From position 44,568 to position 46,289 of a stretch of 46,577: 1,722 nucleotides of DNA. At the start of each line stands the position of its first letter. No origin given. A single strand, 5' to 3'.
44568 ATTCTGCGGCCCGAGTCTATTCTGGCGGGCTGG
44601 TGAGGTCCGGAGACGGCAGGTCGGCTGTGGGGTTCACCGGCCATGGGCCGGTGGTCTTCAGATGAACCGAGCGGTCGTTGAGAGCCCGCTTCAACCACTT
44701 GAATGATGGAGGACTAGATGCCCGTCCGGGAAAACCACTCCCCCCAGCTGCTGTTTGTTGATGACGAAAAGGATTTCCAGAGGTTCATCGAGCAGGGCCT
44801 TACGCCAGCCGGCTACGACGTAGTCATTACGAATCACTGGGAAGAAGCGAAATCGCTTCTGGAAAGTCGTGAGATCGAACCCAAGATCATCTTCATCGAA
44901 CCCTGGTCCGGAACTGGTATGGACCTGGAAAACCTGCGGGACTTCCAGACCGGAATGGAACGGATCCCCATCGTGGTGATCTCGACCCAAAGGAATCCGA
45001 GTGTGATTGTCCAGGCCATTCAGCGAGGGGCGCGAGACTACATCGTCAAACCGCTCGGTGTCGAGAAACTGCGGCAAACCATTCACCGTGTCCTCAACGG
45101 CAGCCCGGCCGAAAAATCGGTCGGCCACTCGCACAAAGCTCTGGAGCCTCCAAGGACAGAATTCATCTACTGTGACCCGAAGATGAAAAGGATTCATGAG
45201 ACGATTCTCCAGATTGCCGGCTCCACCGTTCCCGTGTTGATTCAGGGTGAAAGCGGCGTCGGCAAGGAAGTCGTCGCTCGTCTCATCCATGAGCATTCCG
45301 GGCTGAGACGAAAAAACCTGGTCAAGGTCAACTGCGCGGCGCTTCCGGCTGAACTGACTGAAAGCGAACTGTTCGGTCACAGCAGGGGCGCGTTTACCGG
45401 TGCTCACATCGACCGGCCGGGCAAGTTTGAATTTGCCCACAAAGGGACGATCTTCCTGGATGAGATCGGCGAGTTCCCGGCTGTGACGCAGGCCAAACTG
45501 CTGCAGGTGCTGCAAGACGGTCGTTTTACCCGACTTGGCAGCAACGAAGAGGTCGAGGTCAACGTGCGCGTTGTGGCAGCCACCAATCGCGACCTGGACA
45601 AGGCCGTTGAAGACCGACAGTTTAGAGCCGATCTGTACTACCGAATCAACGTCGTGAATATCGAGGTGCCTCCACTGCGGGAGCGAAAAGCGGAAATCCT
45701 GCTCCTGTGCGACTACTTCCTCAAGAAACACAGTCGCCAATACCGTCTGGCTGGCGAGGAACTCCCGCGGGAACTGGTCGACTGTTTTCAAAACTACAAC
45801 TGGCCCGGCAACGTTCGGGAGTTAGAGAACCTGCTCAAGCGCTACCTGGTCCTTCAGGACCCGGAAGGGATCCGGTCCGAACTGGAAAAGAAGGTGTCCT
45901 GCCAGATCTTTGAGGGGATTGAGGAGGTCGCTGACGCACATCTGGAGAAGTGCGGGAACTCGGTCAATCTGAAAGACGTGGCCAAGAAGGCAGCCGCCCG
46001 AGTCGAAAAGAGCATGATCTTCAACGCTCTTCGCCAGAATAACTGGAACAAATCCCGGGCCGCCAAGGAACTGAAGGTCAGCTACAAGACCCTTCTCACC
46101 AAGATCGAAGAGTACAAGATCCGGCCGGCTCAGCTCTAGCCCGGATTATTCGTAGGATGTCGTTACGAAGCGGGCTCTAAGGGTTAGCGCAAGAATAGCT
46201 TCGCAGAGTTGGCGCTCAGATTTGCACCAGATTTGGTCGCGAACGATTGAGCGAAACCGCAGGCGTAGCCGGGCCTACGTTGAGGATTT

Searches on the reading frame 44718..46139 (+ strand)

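Call 30: search_protein_families(library=pfam, proteins=[window:44718-46139:+], max_evalue=0.0001)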
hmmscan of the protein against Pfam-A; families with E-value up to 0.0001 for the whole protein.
window:44718-46139:+ (473 aa): 9 families
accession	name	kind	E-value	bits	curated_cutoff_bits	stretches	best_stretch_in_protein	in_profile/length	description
PF00158.32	Sigma54_activat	-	3.4e-67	225.8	20.2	1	152-316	4-168/168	Sigma-54 interaction domain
PF14532.12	Sigma54_activ_2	-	3.7e-21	76.2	25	1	155-320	6-138/138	Sigma-54 interaction domain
PF25601.1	AAA_lid_14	-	1e-17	64.1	27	1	321-386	1-66/87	AAA+ ATPase lid domain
PF00072.30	Response_reg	-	1.6e-11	44.8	30.2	1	12-122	2-110/111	Response regulator receiver domain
PF07728.20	AAA_5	-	1.5e-10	41.7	22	1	172-292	1-124/139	AAA domain (dynein-related subfamily)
PF02954.25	HTH_8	-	1.6e-10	41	22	1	427-466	3-42/42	Bacterial regulatory protein, Fis family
PF01078.27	Mg_chelatase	-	1.9e-06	27.9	20.3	1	228-290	93-157/207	Magnesium chelatase, subunit ChlI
PF00004.35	AAA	-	5.8e-05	24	21.2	0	173-300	1-122/131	ATPase family associated with various cellular activities (AAA)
PF07726.17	AAA_3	-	7.5e-05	23.1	27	0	173-290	2-111/131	ATPase family associated with various cellular activities (AAA)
